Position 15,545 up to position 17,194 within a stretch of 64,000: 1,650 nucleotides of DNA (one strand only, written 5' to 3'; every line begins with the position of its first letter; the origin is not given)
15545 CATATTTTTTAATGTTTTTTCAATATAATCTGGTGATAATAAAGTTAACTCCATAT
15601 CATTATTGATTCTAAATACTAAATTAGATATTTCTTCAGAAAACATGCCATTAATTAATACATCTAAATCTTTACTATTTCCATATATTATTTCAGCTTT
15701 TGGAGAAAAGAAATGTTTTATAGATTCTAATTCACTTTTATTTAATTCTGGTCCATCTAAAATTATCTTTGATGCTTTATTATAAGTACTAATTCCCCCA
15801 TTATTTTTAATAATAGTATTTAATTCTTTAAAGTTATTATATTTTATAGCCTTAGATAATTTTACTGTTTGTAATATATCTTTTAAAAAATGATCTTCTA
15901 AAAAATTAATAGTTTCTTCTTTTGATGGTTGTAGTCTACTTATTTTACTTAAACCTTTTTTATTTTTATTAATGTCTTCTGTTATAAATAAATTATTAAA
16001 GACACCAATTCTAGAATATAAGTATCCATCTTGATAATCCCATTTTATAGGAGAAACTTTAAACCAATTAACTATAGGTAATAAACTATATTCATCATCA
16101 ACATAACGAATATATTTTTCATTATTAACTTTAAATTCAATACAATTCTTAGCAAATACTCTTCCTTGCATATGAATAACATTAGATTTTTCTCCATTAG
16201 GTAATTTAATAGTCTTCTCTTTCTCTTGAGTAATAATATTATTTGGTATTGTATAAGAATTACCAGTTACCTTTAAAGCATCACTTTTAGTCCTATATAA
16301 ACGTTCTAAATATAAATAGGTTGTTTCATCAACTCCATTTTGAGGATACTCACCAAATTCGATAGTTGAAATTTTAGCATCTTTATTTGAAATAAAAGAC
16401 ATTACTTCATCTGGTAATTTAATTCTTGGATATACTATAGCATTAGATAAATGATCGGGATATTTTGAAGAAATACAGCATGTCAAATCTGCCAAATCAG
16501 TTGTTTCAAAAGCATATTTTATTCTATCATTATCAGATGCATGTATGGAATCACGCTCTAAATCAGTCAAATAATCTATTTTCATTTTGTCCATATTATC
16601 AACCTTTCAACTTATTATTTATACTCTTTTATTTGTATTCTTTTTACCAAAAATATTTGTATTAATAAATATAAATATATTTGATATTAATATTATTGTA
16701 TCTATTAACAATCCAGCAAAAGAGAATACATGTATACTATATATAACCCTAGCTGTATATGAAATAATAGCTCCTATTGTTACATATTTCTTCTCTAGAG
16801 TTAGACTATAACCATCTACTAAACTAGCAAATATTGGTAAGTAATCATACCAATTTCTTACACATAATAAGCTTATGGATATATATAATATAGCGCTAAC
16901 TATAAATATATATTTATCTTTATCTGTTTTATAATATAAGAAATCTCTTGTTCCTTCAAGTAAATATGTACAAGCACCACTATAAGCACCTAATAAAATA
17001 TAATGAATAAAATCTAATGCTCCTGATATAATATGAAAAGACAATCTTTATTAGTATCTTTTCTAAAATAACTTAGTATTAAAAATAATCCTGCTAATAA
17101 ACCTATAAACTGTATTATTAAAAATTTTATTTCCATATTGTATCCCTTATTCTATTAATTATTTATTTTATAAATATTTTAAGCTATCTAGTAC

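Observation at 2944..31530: Agmatine deiminase cluster split from its carbamate kinase by about 24 kb of potABCD plus paralog array; serpin sits where aguC is expected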

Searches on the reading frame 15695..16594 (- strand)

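Call 92: search_protein_families(library=pfam, proteins=[window:15695-16594:-], max_evalue=10)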
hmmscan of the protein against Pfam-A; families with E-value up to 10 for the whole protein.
window:15695-16594:- (300 aa): 3 families
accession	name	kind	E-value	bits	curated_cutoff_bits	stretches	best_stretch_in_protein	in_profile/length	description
PF22300.2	NGO_1070-like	-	0.0061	17.4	26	1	141-174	31-64/99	NGO_1070-like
PF17161.10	DUF5123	-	0.021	16.4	35.1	1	106-160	22-73/113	Domain of unknown function (DUF5123)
PF14122.12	YokU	-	0.062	13.7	27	1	223-265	45-85/87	YokU-like protein, putative antitoxin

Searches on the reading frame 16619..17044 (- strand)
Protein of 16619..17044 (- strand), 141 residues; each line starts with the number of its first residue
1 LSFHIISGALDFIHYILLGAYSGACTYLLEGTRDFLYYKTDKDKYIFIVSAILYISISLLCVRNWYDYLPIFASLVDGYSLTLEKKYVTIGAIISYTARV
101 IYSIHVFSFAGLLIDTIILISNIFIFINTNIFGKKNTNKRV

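Call 6: search_protein_families(library=pfam, proteins=[window:16619-17044:-], max_evalue=0.01)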
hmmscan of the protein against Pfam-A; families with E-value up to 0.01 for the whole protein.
window:16619-17044:- (141 aa): 1 family
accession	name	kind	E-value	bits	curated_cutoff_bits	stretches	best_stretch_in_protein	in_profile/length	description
PF10688.14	Imp-YgjV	-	9.8e-17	61.7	23.5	1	5-124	31-150/159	Bacterial inner membrane protein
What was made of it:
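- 16619..17136 (-): YgjV-family membrane protein gene with a 1-nt deletion (frameshift) at about 17040-17052. PF10688 (call 6).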

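Call 39: search_protein_families(library=phrogs, proteins=[window:16619-17044:-], max_evalue=0.01)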
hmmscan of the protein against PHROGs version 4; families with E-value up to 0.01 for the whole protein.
window:16619-17044:- (141 aa): 0 families

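Call 40: search_protein_families(library=padloc, proteins=[window:16619-17044:-], max_evalue=0.01)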
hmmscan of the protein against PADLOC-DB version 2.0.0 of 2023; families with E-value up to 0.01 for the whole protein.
window:16619-17044:- (141 aa): 0 families
